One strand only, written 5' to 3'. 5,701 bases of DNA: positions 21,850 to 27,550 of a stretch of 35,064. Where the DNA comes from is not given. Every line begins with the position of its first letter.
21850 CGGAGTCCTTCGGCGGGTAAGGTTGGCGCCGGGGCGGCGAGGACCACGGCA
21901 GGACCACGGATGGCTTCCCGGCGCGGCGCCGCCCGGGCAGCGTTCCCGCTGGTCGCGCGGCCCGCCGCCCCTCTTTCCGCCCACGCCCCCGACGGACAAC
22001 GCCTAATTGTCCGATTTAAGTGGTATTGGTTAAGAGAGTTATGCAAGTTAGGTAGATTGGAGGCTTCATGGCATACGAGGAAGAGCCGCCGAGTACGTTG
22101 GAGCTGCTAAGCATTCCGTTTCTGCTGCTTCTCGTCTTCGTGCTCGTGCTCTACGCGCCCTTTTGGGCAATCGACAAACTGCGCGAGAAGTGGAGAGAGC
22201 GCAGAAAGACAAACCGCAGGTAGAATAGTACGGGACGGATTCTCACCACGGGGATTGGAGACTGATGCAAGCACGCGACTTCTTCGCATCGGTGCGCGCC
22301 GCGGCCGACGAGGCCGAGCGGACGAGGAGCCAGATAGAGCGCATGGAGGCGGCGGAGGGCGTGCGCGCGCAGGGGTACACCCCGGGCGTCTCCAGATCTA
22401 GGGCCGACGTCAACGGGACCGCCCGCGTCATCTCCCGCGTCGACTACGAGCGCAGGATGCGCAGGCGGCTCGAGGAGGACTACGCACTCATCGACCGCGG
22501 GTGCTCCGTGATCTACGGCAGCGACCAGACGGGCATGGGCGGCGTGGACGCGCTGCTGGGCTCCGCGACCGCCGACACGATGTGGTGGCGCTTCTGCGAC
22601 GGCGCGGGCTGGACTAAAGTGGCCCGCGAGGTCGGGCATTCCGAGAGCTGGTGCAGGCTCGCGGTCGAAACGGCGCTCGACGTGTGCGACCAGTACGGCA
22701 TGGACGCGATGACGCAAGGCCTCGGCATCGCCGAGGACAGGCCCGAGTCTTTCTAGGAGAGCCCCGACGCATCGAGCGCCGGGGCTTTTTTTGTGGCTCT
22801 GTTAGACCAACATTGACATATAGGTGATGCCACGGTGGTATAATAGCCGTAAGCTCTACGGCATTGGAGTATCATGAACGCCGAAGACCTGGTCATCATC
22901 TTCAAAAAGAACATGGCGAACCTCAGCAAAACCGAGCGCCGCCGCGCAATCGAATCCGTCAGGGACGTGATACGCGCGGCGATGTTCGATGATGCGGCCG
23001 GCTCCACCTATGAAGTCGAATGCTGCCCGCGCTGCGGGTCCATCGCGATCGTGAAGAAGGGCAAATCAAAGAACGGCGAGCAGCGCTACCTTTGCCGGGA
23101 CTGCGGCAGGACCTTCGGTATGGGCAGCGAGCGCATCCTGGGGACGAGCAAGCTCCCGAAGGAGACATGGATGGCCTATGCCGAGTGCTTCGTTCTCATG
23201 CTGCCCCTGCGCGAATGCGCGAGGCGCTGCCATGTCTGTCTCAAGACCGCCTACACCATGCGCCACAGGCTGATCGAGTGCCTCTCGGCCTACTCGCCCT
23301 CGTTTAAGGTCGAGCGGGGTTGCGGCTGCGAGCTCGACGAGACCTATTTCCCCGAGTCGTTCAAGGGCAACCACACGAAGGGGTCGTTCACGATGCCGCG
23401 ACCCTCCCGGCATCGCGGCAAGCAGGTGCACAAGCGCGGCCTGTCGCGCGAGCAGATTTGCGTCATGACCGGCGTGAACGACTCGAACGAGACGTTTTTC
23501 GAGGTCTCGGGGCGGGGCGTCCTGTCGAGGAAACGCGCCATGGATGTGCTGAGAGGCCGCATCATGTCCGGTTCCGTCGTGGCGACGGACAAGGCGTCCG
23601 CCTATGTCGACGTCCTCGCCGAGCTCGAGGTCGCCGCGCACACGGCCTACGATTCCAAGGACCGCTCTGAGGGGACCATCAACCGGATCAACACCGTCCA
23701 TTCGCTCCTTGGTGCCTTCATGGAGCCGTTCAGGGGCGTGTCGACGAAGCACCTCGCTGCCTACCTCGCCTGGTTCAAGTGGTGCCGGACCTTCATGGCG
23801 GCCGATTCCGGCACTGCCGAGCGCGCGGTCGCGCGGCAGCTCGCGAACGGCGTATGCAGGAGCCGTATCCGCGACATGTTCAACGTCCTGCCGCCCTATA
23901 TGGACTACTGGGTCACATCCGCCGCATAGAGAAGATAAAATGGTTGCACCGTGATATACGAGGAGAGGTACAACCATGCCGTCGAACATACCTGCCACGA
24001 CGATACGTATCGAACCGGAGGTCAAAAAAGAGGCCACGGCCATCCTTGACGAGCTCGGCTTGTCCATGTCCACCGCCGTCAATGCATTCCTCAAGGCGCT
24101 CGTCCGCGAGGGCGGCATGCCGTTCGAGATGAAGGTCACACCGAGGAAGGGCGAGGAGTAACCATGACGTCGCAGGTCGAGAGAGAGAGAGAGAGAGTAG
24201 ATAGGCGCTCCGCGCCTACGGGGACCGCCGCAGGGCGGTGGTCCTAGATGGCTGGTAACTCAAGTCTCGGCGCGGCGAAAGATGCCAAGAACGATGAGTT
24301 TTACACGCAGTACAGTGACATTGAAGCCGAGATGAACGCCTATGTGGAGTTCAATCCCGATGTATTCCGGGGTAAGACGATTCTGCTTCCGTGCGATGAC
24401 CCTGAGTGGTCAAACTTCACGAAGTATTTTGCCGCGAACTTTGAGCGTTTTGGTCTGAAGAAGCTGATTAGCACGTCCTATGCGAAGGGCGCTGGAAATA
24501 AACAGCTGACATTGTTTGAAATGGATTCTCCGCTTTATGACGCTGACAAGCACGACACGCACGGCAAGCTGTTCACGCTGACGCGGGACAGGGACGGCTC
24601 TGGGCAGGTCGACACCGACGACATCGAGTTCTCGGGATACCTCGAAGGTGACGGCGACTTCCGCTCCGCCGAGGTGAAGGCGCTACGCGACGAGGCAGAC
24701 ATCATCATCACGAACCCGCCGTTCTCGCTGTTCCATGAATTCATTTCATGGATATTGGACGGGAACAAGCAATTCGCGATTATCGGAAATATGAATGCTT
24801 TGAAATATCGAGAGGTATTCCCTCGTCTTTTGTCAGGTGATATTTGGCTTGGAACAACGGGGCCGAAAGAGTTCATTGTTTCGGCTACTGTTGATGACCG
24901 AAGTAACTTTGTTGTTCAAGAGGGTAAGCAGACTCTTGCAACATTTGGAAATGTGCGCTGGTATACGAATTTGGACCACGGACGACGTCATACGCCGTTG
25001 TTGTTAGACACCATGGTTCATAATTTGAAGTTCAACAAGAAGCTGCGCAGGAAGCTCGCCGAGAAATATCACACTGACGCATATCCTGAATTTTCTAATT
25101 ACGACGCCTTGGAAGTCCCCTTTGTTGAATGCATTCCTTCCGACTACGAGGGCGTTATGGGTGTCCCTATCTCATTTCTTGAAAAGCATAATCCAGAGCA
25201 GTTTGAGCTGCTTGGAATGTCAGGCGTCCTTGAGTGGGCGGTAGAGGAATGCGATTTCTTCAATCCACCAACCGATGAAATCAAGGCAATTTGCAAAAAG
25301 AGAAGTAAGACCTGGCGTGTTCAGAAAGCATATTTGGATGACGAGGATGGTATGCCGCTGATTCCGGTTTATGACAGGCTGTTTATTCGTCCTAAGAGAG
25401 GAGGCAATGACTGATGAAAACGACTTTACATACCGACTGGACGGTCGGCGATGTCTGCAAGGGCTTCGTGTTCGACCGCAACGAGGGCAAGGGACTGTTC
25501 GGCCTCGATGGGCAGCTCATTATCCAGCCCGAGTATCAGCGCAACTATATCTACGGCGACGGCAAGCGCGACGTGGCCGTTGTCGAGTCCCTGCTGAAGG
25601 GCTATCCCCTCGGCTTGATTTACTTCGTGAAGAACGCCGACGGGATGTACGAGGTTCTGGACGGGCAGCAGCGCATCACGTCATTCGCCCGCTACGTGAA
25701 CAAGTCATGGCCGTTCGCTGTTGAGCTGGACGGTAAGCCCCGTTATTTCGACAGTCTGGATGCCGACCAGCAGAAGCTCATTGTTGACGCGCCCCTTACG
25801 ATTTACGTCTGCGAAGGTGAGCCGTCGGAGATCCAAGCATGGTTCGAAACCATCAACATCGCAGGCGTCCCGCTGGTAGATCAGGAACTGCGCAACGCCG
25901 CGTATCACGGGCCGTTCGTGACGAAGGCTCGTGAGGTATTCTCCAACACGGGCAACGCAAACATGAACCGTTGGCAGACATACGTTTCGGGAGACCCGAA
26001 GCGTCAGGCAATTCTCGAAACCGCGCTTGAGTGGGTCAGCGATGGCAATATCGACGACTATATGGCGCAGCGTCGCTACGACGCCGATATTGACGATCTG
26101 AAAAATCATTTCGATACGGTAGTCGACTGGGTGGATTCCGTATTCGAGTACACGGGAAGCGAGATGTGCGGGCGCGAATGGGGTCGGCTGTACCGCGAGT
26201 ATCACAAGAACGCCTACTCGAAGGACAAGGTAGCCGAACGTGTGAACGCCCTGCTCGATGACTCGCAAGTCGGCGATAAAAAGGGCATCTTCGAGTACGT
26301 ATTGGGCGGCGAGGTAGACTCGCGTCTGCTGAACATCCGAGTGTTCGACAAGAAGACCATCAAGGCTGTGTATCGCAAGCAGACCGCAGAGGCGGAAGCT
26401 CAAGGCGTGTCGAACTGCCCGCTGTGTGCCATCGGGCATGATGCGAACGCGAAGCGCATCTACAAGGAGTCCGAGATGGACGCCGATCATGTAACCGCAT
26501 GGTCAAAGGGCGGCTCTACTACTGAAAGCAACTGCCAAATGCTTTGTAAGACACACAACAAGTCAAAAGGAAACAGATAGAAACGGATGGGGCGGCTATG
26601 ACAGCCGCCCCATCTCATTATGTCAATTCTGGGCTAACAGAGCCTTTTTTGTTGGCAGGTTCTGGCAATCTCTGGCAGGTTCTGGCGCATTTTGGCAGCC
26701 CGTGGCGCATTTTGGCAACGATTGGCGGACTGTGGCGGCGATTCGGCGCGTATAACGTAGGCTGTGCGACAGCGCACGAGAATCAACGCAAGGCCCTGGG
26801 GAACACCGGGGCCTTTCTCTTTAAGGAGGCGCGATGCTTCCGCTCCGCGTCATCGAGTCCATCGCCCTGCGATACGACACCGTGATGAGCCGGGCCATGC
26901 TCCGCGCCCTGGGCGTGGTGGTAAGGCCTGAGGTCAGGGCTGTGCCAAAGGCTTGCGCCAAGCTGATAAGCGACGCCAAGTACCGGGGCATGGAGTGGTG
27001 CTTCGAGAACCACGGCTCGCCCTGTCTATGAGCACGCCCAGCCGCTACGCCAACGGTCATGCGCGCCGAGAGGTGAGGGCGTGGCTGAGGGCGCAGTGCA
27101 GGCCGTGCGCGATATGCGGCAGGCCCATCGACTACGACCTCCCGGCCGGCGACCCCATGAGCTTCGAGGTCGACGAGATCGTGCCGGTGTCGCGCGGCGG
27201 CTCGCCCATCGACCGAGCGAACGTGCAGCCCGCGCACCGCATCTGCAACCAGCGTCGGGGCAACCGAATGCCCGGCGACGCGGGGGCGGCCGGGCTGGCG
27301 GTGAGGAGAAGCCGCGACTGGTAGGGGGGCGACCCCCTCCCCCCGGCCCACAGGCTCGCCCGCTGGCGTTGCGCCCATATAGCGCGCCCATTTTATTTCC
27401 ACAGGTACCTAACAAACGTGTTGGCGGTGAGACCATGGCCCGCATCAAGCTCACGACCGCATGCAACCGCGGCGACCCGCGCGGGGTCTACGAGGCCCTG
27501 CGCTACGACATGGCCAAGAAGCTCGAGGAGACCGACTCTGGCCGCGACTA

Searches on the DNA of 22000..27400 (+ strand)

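Call 7: search_dna_similar(query=window:22000-27400:+, collection=phages, mode=near, max_rows=20)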
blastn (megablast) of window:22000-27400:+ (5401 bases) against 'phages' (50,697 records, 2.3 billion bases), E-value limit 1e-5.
No match.

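Call 102: search_rna_families(source=window, start=22600, end=26900, threshold=evalue, max_evalue=1)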
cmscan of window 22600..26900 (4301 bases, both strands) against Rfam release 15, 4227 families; matches with E-value up to 1: 0.
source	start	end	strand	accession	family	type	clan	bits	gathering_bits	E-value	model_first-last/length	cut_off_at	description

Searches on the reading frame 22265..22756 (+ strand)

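Call 3: search_protein_families(library=pfam, proteins=[window:22265-22756:+], max_evalue=0.01)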
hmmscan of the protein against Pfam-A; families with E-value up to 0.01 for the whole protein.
window:22265-22756:+ (163 aa): 0 families

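Call 6: search_protein_families(library=ncbifam, proteins=[window:22265-22756:+], max_evalue=0.01)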
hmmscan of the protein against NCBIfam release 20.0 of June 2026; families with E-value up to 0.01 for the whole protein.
window:22265-22756:+ (163 aa): 0 families

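Call 75: search_protein_families(library=phrogs, proteins=[window:22265-22756:+], max_evalue=0.001)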
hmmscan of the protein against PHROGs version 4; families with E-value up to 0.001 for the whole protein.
window:22265-22756:+ (163 aa): 1 family
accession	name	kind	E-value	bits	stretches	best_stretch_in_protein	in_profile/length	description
phrog_36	-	transcription regulation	1.5e-05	25.7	1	7-134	60-176/220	transcriptional regulator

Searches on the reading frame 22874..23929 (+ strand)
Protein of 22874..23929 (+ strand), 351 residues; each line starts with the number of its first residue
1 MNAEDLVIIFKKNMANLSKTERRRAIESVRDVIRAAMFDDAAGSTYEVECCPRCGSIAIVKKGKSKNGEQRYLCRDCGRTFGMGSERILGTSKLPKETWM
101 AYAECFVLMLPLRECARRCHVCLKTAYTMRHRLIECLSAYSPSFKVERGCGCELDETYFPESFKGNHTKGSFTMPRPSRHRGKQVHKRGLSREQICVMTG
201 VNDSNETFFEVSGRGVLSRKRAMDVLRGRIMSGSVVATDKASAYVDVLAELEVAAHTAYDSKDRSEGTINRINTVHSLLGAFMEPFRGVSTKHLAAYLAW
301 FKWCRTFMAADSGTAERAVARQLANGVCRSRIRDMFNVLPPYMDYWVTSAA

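Call 3: search_protein_families(library=pfam, proteins=[window:22874-23929:+], max_evalue=0.01)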
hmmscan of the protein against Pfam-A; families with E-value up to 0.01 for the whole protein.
window:22874-23929:+ (351 aa): 3 families
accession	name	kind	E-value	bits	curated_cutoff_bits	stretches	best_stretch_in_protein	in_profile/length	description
PF03811.18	Zn_ribbon_InsA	-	4.6e-08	33.1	26.1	1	51-77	8-34/35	InsA N-terminal domain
PF12762.13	DDE_Tnp_IS1595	-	1.6e-06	28.7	27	1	178-303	20-150/153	ISXO2-like transposase domain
PF13610.12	DDE_Tnp_IS240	-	0.0094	16.5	27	0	234-302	60-130/139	DDE domain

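Call 4: search_protein_families(library=padloc, proteins=[window:22874-23929:+], max_evalue=0.01)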
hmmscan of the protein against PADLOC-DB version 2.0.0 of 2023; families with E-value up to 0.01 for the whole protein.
window:22874-23929:+ (351 aa): 0 families

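Call 6: search_protein_families(library=ncbifam, proteins=[window:22874-23929:+], max_evalue=0.01)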
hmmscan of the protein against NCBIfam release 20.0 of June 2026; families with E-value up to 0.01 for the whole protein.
window:22874-23929:+ (351 aa): 7 families
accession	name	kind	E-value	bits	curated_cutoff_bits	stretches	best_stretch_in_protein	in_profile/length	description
NF033547.1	transpos_IS1595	equivalog_domain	8.9e-42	143.4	75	1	92-305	2-212/215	IS1595 family transposase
NF050000.1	IS1_IS1595_Zn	domain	2.9e-14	53.3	28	1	51-81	1-31/34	IS1/IS1595 family N-terminal zinc-binding domain-containing protein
NF048018.1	IS256_N_4Cys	domain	6e-12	46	27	1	51-81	2-31/31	transposase-like zinc-binding domain-containing protein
NF033558.1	transpos_IS1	equivalog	7.4e-09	35.8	100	1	51-156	1-102/199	IS1 family transposase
NF048019.1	IS256_Zn_var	equivalog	6.1e-05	22.4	150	1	53-162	2-100/304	IS256 family transposase, variant Zn-binding type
NF033544.1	transpos_IS1249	exception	0.00014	21.1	300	1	50-83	3-36/382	IS1249 family transposase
TIGR03655.1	anti_R_Lar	subfamily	0.0077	16.5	39.6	0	49-82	2-39/55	Lar family restriction alleviation protein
